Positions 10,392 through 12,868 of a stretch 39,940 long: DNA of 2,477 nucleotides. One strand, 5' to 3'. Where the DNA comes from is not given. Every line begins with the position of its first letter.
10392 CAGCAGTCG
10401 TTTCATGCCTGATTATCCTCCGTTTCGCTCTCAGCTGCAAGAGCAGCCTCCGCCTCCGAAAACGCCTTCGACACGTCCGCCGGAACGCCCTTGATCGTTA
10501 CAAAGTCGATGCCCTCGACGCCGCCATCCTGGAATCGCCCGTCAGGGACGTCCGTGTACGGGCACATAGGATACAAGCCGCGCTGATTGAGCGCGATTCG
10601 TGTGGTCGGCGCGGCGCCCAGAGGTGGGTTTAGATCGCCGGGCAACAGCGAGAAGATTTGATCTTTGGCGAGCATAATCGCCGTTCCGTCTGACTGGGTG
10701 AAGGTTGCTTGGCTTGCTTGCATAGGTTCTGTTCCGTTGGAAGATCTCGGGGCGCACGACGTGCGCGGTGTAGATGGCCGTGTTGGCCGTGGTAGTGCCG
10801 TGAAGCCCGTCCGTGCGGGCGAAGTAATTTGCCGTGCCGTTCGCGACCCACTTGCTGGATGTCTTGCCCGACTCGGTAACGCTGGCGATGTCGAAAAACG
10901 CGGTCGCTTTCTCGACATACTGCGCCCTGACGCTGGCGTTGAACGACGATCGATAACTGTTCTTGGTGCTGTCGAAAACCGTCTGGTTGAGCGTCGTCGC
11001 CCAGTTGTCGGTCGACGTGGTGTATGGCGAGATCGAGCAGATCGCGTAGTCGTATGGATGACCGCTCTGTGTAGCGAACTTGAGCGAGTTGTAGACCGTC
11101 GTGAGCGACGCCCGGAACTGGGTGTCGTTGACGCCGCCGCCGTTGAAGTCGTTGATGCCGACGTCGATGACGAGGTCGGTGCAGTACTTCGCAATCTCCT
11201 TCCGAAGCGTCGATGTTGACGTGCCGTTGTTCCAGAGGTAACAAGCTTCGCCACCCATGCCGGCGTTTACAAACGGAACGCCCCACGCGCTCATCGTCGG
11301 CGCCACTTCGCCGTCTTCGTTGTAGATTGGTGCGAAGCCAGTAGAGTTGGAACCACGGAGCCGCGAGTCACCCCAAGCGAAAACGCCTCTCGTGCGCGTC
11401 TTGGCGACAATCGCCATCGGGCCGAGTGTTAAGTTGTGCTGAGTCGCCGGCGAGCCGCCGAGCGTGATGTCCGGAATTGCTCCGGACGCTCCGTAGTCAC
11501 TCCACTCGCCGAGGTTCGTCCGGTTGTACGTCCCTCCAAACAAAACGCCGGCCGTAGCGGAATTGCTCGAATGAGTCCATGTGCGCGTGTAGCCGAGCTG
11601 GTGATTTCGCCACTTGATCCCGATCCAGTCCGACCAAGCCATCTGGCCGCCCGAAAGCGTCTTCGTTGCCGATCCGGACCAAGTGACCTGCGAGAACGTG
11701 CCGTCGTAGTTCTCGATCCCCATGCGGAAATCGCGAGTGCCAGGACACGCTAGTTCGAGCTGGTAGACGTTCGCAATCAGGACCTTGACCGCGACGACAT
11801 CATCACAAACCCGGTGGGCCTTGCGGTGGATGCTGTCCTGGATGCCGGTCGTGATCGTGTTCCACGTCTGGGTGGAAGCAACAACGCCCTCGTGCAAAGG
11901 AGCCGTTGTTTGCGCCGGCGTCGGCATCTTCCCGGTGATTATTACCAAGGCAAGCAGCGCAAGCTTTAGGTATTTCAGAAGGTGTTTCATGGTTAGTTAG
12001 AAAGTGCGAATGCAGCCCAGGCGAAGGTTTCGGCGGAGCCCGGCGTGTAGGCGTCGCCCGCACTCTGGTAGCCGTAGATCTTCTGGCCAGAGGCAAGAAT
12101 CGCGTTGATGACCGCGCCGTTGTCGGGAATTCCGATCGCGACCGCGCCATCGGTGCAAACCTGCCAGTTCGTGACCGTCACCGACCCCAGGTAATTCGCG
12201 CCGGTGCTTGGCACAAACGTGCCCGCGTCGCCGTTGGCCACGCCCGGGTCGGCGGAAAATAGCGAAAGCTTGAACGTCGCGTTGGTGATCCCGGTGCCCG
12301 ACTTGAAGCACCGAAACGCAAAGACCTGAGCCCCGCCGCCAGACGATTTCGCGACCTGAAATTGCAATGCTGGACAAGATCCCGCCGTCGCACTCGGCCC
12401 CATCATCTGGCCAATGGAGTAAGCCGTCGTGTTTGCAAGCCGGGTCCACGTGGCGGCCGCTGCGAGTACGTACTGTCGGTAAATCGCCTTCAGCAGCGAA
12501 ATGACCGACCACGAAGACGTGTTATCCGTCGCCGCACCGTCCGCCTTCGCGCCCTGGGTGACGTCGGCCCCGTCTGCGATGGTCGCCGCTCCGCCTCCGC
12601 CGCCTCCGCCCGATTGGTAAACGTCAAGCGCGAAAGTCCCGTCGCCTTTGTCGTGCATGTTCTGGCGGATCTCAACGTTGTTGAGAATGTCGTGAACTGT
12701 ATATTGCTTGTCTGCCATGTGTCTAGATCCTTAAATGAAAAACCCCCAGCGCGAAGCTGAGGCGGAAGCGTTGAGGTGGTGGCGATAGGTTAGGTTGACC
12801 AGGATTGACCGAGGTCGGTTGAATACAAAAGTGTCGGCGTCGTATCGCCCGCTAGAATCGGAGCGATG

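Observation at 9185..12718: Terminator-delimited six-gene accessory cassette beside attP mixing exported enzymes with small cytoplasmic proteins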

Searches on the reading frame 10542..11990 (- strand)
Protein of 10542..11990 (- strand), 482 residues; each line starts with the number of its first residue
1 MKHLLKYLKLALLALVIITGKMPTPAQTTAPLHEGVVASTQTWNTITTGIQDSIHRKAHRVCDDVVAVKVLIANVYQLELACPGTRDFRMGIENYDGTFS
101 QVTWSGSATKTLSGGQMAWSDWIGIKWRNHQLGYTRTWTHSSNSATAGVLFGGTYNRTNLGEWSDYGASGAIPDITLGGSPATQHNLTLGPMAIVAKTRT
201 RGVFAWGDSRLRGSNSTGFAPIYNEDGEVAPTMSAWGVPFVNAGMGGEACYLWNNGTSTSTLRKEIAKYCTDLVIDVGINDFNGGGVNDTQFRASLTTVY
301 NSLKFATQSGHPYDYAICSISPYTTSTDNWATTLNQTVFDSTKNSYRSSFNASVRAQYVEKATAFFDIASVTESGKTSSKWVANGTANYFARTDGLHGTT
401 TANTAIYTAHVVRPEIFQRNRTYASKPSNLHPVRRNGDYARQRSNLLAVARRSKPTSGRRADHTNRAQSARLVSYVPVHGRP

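Call 4: search_protein_families(library=pfam, proteins=[window:10542-11990:-], max_evalue=1)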
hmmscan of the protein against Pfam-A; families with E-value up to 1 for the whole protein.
window:10542-11990:- (482 aa): 1 family
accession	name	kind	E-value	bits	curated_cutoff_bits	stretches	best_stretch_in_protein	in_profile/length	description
PF13472.12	Lipase_GDSL_2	-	0.01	16.8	32.9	1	207-379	3-150/178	GDSL-like Lipase/Acylhydrolase family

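Call 5: search_protein_families(library=phrogs, proteins=[window:10542-11990:-], max_evalue=0.1)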
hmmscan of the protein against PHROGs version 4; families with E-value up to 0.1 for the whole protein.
window:10542-11990:- (482 aa): 2 families
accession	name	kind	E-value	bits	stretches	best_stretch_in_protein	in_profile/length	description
phrog_8480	-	other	1e-23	85.2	1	36-414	50-448/528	lysophospholipase L1-like esterase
phrog_19495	-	unknown function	1.9e-11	44.4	1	238-405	446-610/629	-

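Call 6: search_protein_families(library=padloc, proteins=[window:10542-11990:-], max_evalue=1)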
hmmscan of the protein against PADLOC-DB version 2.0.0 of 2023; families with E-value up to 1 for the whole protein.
window:10542-11990:- (482 aa): 0 families

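Call 13: find_related_loci(query=window:10542-11990:-, collection=viral_contigs, flank=8000)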
Query window:10542-11990:- (482 aa) in viral_contigs; peptide patterns used: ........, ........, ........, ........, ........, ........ (x = any residue, [..] = any of these).
9 stretches matched a pattern, but none encodes a relative of the query by tblastn (E <= 1e-3).

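Call 15: find_homologous_proteins(query=window:10542-11990:-)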
Query window:10542-11990:- (482 aa): 2 proteins with E <= 0.001 among 8000 candidates.
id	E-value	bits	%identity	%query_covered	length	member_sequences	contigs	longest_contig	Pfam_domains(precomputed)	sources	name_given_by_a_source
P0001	0.0e+0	1100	100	100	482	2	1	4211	-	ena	-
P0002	2.5e-117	411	50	81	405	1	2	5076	-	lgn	-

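Call 16: find_encoding_contigs(protein=P0002, flank=10000)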
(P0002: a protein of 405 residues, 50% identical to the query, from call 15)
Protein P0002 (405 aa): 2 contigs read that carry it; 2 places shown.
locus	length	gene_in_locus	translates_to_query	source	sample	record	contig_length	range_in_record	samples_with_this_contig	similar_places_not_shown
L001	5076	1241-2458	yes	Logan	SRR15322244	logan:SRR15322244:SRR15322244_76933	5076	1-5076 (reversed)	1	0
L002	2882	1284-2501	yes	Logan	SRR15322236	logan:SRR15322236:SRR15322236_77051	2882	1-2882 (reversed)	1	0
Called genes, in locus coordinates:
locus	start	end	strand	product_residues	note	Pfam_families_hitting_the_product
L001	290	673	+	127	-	-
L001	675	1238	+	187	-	-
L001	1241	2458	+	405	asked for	-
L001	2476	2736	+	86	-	-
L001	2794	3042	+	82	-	-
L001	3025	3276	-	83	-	-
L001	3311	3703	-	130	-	-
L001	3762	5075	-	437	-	?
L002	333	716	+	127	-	-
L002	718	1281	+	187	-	-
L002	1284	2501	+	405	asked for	-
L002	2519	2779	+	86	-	-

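Call 17: find_encoding_contigs(protein=P0001, flank=10000)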
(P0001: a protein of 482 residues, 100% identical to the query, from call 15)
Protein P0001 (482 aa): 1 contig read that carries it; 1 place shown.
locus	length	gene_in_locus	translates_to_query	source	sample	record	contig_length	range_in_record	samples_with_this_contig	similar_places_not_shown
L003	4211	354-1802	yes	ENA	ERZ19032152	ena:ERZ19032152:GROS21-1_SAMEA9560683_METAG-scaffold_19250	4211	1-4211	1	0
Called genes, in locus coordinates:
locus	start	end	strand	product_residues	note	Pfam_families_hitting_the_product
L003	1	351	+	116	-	?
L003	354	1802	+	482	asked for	-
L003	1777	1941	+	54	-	-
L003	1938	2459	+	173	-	-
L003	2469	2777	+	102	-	PF20137:BubE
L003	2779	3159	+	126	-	-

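Call 37: search_solved_structures(query=window:10542-11990:-, max_evalue=1)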
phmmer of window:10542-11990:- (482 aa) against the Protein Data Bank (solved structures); distinct sequences matched with E-value up to 1: 0.

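Call 40: search_dna_similar(query=window:10725-11990:-, collection=phages, mode=protein, max_evalue=0.001, max_rows=25)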
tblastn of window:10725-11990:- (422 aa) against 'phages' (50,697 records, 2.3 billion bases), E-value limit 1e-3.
Records with a match: 30; places in all: 30; records where one place covers at least 80% of the query: 6.
Best place of each record, by identity: <60% 30.
By first word of the organism name: Gordonia 22; Rhizobium 4; Mesorhizobium 2; Shewanella 1; Hujiaoplasma 1.
By host as written in the record: Gordonia terrae 3612 19; Mesorhizobium loti R7ANS 2; Gordonia terrae NRRL B-16283 2; Shewanella baltica 1; Tenericutes bacterium zrk29 1; Rhizobium etli N741 1; Rhizobium etli sv. phaseoli N561 1; Rhizobium etli N6212 1; and 2 more.
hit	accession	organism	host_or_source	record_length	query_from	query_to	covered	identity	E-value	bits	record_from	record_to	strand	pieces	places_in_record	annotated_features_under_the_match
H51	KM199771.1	Mesorhizobium phage vB_MloP_Lo5R7ANS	Mesorhizobium loti R7ANS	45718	32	419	92%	27.4%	1e-22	106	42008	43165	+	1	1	hypothetical protein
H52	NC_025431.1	Mesorhizobium phage vB_MloP_Lo5R7ANS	Mesorhizobium loti R7ANS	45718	32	419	92%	27.4%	1e-22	106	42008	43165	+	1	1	lysophospholipase L1-like esterase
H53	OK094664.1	Shewanella phage vB_Sb_QDWS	Shewanella baltica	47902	54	420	87%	27.8%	4e-25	114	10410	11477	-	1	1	minor tail protein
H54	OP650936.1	Hujiaoplasma phage zrk29-1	Tenericutes bacterium zrk29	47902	54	420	87%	27.8%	4e-25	114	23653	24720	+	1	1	record has no annotation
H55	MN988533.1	Rhizobium phage RHph_N2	Rhizobium etli N741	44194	44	397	84%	25.5%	7e-11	70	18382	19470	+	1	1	SGNH hydrolase-type protein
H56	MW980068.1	Rhizobium phage RHEph18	Rhizobium etli sv. phaseoli N561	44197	44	397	84%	25.5%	7e-11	70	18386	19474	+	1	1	SGNH hydrolase-type protein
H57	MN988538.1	Rhizobium phage RHph_Y25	Rhizobium etli N6212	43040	79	397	76%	26.7%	4e-11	71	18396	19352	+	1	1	SGNH hydrolase-type protein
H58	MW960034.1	Rhizobium phage RHph_X3_9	Sinorhizobium americanum X3_9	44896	86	357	64%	26.9%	6e-6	55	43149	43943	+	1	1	SGNH hydrolase-type protein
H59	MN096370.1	Gordonia phage Squiddly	Gordonia terrae 3612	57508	167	397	55%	26.9%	1e-7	60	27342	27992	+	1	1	35: minor tail protein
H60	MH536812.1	Gordonia phage Apricot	Gordonia terrae 3612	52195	167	397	55%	26.9%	2e-7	59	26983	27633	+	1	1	34: minor tail protein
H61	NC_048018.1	Gordonia phage Apricot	Gordonia terrae 3612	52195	167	397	55%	26.9%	2e-7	59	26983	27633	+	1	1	34: lysophospholipase L1-like esterase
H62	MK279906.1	Gordonia phage Kenna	Gordonia terrae 3612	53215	167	397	55%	26.9%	2e-7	59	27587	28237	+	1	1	34: minor tail protein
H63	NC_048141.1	Gordonia phage Kenna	Gordonia terrae 3612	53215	167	397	55%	26.9%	2e-7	59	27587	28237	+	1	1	34: lysophospholipase L1-like esterase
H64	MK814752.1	Gordonia phage Lutum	Gordonia terrae 3612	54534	167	397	55%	26.9%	2e-7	59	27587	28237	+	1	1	35: minor tail protein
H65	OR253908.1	Gordonia phage BearBQ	Gordonia terrae 3612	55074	167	397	55%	26.9%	2e-7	59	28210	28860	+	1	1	34: hydrolase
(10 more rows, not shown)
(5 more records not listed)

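Call 42: get_annotated_region(hit=H52, flank=6000)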
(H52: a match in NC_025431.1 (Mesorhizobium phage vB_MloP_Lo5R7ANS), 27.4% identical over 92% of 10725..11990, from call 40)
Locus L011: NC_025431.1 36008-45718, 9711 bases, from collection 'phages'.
description: Mesorhizobium phagevB_MloP_Lo5R7ANS, complete genome.
organism: Mesorhizobium phage vB_MloP_Lo5R7ANS (NCBI taxid 1527771)
taxonomy: Viruses; Duplodnaviria; Heunggongvirae; Uroviricota; Caudoviricetes; Autographiviridae; Pairvirus; Pairvirus Lo5R7ANS
host: Mesorhizobium loti R7ANS; source: -; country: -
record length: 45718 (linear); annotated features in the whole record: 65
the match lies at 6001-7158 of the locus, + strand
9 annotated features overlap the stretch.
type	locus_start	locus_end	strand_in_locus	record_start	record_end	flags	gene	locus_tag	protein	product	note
CDS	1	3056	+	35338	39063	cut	-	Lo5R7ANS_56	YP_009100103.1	putative internal virion protein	-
CDS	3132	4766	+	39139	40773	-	-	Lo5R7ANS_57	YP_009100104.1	tail fiber protein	putative T7-like tail fiber protein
CDS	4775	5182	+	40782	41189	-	-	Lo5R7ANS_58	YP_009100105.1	hypothetical protein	-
CDS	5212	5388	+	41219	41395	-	-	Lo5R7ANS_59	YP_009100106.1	hypothetical protein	-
CDS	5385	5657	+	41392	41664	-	-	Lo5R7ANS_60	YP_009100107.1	terminase small subunit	-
CDS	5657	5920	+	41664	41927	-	-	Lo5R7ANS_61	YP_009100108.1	hypothetical protein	-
CDS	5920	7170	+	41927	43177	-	-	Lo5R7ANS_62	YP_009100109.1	lysophospholipase L1-like esterase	-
CDS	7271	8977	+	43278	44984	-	-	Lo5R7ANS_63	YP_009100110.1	terminase large subunit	-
CDS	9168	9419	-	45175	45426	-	-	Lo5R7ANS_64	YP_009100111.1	DUF982 domain-containing protein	-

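Call 43: get_annotated_region(hit=H53, flank=6000)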
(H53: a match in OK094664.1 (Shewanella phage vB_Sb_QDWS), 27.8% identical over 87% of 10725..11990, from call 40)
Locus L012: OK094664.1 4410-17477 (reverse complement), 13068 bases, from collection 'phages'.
description: Shewanella phage vB_Sb_QDWS, complete genome.
organism: Shewanella phage vB_Sb_QDWS (NCBI taxid 2880893)
taxonomy: Viruses; Duplodnaviria; Heunggongvirae; Uroviricota; Caudoviricetes
host: Shewanella baltica; source: -; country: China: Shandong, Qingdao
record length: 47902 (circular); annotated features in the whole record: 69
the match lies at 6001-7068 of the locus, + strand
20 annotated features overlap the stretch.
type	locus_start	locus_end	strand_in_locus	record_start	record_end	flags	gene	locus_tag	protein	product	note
CDS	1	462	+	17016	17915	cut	-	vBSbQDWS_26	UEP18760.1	hypothetical protein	-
CDS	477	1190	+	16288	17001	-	-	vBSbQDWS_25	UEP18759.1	tail fiber protein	-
CDS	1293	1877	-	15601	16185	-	-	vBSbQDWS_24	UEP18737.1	hypothetical protein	-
CDS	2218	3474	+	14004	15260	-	-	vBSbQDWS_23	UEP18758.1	hypothetical protein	-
CDS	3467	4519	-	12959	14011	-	-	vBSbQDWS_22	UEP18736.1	putative O-acyltransferase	-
CDS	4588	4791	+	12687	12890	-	-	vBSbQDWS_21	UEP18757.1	hypothetical protein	-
CDS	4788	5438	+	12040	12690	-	-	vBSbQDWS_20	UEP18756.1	endolysin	-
CDS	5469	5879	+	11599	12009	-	-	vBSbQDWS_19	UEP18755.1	hypothetical protein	-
CDS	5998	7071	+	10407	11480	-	-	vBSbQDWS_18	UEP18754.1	minor tail protein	-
CDS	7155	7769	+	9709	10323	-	-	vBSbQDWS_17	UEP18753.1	hypothetical protein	-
CDS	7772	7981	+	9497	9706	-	-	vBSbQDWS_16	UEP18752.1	hypothetical protein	-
CDS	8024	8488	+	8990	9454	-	-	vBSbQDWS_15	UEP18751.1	hypothetical protein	-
CDS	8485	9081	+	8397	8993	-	-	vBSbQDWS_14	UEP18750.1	lipase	-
CDS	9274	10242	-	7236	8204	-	-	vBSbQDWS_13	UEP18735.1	site-specific integrase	-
CDS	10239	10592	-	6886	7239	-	-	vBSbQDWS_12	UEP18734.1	hypothetical protein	-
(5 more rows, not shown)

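Call 44: get_annotated_region(hit=H55, flank=6000)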
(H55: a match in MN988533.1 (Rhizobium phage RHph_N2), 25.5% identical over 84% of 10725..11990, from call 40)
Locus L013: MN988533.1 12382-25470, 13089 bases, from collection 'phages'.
description: Rhizobium phage RHph_N2, complete genome.
organism: Rhizobium phage RHph_N2 (NCBI taxid 2509585)
taxonomy: Viruses; Duplodnaviria; Heunggongvirae; Uroviricota; Caudoviricetes
host: Rhizobium etli N741; source: agricultural lands; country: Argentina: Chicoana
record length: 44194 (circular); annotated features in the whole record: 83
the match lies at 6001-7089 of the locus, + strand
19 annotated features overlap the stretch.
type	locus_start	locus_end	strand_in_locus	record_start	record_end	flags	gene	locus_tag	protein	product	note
CDS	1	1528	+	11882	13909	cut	-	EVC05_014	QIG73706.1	hypothetical protein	-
CDS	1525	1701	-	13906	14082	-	-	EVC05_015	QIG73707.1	hypothetical protein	-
CDS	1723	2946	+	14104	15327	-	-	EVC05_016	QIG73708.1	hypothetical protein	-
CDS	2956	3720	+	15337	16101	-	-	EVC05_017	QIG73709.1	hypothetical protein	-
CDS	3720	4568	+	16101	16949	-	-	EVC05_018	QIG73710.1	putative acetylesterase protein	-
CDS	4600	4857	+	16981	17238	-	-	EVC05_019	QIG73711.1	hypothetical protein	-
CDS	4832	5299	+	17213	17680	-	-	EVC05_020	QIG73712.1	lysozyme protein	GO_function: GO:0003796 - lysozyme activity; GO_process: GO:0009253 - peptidoglycan catabolic process; GO_process: ...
CDS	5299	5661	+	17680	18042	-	-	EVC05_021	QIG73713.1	hypothetical protein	-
CDS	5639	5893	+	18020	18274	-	-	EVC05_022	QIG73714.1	hypothetical protein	-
CDS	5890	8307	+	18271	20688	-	-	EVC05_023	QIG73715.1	SGNH hydrolase-type protein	GO_function: GO:0016787 - hydrolase activity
CDS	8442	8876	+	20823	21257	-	-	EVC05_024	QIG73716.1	hypothetical protein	-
CDS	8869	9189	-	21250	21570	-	-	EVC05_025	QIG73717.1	hypothetical protein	-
CDS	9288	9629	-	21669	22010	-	-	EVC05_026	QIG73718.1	hypothetical protein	-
CDS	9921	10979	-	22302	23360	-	-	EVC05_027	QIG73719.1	integrase protein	GO_function: GO:0003677 - DNA binding; GO_process: GO:0006310 - DNA recombination; GO_process: GO:0015074 - DNA ...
CDS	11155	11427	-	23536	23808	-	-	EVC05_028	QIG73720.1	hypothetical protein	-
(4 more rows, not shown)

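Call 52: search_protein_families(library=ncbifam, proteins=[window:10725-11990:-], max_evalue=1)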
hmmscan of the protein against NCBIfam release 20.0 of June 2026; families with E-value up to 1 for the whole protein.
window:10725-11990:- (422 aa): 0 families

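Call 58: find_related_loci(query=A3, collection=metagenome_contigs, flank=9000)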
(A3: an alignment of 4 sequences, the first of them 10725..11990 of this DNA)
Query A3 (422 aa) in metagenome_contigs; peptide patterns used: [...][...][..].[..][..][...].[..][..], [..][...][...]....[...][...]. (x = any residue, [..] = any of these).
328 stretches matched a pattern; 57 encode a relative of the query (tblastn E <= 1e-3); 57 distinct loci.
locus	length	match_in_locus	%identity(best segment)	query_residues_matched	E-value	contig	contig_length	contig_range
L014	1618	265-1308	31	49-419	1e-30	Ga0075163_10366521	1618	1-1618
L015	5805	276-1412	29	22-412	2e-27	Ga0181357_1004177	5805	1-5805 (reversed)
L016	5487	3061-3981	30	92-412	2e-26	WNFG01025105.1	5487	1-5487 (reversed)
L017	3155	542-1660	28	21-399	2e-26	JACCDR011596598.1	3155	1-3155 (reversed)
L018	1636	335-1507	27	1-419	2e-26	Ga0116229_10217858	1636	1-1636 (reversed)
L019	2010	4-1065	30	56-419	4e-26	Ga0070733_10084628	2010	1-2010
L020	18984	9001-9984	30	38-397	2e-25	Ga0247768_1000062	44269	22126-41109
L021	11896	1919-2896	28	51-383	2e-25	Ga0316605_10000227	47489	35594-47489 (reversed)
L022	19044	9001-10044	28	54-417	2e-25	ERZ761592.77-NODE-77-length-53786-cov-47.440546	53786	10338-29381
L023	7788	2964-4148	30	23-419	3e-24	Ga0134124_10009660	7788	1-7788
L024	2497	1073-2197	28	32-422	8e-24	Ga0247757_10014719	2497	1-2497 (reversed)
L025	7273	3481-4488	28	43-397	1e-23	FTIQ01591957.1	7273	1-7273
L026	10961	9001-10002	29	56-404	2e-23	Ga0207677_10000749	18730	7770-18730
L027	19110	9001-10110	26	54-413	4e-23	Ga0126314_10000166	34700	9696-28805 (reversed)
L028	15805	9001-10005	29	54-406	2e-21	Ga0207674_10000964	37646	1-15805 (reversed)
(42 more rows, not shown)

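Call 113: search_solved_structures(query=A3, max_evalue=1)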
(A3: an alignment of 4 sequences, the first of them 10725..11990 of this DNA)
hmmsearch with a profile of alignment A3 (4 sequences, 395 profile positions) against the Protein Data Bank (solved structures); distinct sequences matched with E-value up to 1: 2.
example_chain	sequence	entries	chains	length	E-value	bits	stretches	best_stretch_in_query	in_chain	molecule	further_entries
2wao_A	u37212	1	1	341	0.14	14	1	243-301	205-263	ENDOGLUCANASE E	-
2wab_A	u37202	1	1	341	0.14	14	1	243-301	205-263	ENDOGLUCANASE E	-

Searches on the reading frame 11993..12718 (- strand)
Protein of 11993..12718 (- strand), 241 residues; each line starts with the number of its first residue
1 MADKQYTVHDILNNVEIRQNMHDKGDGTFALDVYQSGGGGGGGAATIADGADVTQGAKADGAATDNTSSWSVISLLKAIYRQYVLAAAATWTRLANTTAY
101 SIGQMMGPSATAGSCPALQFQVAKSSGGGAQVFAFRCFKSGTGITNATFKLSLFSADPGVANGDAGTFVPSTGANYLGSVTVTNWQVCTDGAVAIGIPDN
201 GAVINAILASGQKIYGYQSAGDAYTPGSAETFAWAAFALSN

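Call 4: search_protein_families(library=pfam, proteins=[window:11993-12718:-], max_evalue=1)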
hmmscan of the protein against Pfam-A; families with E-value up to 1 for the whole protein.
window:11993-12718:- (241 aa): 0 families

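Call 5: search_protein_families(library=phrogs, proteins=[window:11993-12718:-], max_evalue=0.1)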
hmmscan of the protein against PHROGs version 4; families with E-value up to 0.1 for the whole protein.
window:11993-12718:- (241 aa): 0 families

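Call 6: search_protein_families(library=padloc, proteins=[window:11993-12718:-], max_evalue=1)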
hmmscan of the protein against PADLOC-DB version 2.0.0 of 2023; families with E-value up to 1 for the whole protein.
window:11993-12718:- (241 aa): 0 families

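Call 38: search_solved_structures(query=window:11993-12718:-, max_evalue=1)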
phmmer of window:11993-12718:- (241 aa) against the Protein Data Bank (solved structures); distinct sequences matched with E-value up to 1: 0.

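Call 41: search_dna_similar(query=window:11993-12718:-, collection=phages, mode=protein, max_evalue=0.01, max_rows=25)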
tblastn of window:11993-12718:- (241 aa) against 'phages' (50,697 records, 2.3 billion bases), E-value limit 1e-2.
No match.

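Call 52: search_protein_families(library=ncbifam, proteins=[window:11993-12718:-], max_evalue=1)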
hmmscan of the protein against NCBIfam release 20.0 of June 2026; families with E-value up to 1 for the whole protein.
window:11993-12718:- (241 aa): 0 families
